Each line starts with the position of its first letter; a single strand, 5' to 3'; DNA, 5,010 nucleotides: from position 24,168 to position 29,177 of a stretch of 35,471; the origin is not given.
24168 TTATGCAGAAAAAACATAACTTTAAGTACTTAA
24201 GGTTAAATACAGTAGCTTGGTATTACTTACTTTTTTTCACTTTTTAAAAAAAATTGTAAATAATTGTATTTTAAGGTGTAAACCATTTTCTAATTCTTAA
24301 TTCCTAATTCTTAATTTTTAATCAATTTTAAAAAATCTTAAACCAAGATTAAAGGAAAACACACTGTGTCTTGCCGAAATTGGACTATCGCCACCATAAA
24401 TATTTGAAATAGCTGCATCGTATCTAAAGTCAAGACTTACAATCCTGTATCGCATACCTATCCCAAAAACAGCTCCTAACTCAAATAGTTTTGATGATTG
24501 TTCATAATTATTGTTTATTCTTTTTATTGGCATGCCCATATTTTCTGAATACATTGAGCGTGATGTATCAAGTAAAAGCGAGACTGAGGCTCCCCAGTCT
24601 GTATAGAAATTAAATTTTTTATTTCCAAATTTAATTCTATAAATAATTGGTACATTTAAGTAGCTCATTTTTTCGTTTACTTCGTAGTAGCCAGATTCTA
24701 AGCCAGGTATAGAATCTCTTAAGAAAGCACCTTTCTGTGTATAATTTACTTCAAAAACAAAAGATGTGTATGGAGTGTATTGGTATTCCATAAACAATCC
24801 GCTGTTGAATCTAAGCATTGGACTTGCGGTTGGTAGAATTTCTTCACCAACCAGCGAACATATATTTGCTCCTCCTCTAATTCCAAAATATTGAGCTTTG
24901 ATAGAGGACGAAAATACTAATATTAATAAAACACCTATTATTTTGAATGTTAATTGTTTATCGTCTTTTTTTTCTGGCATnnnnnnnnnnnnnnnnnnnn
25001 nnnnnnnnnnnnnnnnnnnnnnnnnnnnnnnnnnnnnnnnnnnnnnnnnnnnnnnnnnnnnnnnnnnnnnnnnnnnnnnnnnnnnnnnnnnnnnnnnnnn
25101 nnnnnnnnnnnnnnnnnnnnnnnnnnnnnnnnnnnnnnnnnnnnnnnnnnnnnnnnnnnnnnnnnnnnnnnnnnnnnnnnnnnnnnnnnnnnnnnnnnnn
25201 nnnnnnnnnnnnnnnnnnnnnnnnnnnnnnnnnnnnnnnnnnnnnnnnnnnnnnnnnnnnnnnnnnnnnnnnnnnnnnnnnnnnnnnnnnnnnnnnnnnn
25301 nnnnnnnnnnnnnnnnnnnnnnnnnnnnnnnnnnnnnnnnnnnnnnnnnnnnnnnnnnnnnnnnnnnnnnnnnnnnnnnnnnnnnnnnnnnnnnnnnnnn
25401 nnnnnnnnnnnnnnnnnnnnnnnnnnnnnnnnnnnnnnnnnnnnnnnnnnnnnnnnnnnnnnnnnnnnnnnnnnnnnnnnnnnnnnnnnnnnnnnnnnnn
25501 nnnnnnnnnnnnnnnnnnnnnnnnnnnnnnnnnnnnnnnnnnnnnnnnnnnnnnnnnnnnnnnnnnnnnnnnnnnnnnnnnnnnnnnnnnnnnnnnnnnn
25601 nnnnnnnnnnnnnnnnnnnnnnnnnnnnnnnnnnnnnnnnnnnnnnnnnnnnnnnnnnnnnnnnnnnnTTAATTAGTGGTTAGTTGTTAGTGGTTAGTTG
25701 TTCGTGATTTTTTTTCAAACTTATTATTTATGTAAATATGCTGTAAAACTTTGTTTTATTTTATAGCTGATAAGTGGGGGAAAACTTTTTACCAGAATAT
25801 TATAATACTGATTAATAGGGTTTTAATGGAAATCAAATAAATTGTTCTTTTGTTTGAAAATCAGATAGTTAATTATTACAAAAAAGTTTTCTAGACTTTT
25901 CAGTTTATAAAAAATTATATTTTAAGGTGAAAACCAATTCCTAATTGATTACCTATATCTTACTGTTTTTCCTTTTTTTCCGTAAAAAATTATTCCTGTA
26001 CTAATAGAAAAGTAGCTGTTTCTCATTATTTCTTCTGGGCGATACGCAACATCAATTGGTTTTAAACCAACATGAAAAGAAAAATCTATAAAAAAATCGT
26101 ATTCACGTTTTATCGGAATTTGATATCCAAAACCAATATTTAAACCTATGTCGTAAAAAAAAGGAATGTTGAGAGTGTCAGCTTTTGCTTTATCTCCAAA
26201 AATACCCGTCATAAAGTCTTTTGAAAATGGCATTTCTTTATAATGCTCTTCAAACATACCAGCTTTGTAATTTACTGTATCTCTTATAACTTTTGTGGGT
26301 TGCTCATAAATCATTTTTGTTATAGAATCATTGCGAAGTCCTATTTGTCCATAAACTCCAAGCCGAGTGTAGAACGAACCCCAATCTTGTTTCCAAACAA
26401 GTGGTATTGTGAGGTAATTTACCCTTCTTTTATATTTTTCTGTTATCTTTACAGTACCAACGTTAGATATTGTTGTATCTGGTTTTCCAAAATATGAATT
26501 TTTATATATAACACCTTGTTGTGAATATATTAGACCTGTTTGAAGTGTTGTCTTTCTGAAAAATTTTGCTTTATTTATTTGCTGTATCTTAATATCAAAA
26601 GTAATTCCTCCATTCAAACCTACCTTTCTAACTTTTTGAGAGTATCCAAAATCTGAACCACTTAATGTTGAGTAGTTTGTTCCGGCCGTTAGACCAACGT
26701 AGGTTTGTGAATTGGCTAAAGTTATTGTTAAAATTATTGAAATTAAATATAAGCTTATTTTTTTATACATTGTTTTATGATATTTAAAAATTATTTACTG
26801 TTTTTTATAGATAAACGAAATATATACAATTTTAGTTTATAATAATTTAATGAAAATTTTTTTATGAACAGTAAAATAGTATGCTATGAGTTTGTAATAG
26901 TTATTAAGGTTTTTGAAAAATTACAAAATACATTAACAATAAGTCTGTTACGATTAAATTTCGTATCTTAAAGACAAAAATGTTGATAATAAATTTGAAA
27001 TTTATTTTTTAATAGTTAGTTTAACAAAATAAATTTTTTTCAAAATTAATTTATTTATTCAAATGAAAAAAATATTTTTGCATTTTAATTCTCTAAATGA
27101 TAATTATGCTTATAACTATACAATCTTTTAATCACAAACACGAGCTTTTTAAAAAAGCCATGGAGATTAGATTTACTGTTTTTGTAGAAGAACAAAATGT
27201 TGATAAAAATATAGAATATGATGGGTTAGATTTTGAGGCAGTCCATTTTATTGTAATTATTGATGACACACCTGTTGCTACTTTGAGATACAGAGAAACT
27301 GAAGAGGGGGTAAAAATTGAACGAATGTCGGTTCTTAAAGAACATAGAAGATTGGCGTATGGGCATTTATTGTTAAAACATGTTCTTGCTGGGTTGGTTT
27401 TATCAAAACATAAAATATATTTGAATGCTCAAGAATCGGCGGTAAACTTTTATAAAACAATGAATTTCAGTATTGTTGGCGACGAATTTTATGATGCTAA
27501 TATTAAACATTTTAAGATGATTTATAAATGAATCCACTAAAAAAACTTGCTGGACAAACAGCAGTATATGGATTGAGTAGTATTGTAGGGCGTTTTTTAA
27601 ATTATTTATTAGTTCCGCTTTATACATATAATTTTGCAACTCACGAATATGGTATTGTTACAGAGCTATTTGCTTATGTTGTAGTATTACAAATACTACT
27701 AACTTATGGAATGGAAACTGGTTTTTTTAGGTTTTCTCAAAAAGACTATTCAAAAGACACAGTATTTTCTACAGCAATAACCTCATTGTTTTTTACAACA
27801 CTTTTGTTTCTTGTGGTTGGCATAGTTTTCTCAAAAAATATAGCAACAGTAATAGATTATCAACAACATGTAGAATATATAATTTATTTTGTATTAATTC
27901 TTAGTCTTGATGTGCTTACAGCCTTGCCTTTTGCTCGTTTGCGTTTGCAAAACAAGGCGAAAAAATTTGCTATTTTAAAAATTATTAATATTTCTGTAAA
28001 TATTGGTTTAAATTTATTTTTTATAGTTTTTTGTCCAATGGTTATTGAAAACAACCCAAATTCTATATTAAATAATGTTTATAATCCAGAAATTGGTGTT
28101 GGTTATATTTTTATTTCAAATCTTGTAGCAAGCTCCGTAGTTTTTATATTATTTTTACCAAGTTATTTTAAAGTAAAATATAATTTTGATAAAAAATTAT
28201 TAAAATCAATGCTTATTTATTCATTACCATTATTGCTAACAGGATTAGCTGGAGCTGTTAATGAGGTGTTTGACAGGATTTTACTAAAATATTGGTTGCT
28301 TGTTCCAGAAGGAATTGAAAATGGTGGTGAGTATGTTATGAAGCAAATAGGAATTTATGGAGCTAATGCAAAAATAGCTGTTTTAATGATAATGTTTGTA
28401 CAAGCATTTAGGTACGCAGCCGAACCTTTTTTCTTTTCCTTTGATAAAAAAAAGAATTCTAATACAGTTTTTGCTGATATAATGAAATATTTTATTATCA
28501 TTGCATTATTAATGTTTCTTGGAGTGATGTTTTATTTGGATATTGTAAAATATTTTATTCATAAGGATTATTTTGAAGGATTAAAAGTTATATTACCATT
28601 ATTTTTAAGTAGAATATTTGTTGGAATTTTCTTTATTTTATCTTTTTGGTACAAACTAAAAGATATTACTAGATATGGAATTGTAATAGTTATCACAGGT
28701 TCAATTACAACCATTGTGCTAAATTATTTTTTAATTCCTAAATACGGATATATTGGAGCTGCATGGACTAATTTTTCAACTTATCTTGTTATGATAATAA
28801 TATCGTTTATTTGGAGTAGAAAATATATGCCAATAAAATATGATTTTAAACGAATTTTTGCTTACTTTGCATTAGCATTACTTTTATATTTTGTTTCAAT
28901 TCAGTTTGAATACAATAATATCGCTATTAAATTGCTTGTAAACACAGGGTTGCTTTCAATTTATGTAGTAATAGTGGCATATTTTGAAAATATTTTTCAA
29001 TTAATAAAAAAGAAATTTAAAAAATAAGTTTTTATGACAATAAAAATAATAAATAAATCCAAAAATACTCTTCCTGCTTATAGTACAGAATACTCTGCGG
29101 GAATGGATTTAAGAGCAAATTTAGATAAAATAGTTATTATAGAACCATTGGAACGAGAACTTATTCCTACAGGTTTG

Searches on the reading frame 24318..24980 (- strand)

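Call 19: search_protein_families(library=pfam, proteins=[window:24318-24980:-])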
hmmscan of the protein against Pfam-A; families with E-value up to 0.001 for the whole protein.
window:24318-24980:- (220 aa): 1 family
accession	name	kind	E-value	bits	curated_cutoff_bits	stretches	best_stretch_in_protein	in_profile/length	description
PF13568.12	OMP_b-brl_2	-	2.2e-13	51.1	27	1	32-195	11-174/175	Outer membrane protein beta-barrel domain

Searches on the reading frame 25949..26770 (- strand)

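Call 19: search_protein_families(library=pfam, proteins=[window:25949-26770:-])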
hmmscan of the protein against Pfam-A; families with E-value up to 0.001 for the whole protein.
window:25949-26770:- (273 aa): 1 family
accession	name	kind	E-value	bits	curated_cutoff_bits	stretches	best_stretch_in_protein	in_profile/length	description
PF13568.12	OMP_b-brl_2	-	2.1e-11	44.6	27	1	24-239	10-173/175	Outer membrane protein beta-barrel domain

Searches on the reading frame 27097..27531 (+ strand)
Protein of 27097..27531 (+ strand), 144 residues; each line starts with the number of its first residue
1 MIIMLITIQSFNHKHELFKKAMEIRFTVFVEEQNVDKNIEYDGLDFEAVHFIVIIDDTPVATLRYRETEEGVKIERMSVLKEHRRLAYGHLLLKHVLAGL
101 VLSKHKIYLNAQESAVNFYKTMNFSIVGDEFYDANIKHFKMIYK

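Call 19: search_protein_families(library=pfam, proteins=[window:27097-27531:+])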
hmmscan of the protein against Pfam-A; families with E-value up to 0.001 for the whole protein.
window:27097-27531:+ (144 aa): 3 families
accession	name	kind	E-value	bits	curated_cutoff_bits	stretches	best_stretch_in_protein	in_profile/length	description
PF13673.13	Acetyltransf_10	-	1.1e-11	45.2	23.6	1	26-142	13-125/128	Acetyltransferase (GNAT) domain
PF00583.31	Acetyltransf_1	-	4.8e-09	36.9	20.7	1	31-124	17-116/116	Acetyltransferase (GNAT) family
PF13508.13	Acetyltransf_7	-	1.3e-08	35.5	27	1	50-125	4-83/84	Acetyltransferase (GNAT) domain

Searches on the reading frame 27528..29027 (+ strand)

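Call 19: search_protein_families(library=pfam, proteins=[window:27528-29027:+])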
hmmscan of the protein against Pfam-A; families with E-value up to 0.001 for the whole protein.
window:27528-29027:+ (499 aa): 1 family
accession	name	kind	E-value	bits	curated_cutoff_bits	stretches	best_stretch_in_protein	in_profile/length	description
PF01943.22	Polysacc_synt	-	4.4e-08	33.3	28.2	1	11-302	5-270/274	Polysaccharide biosynthesis protein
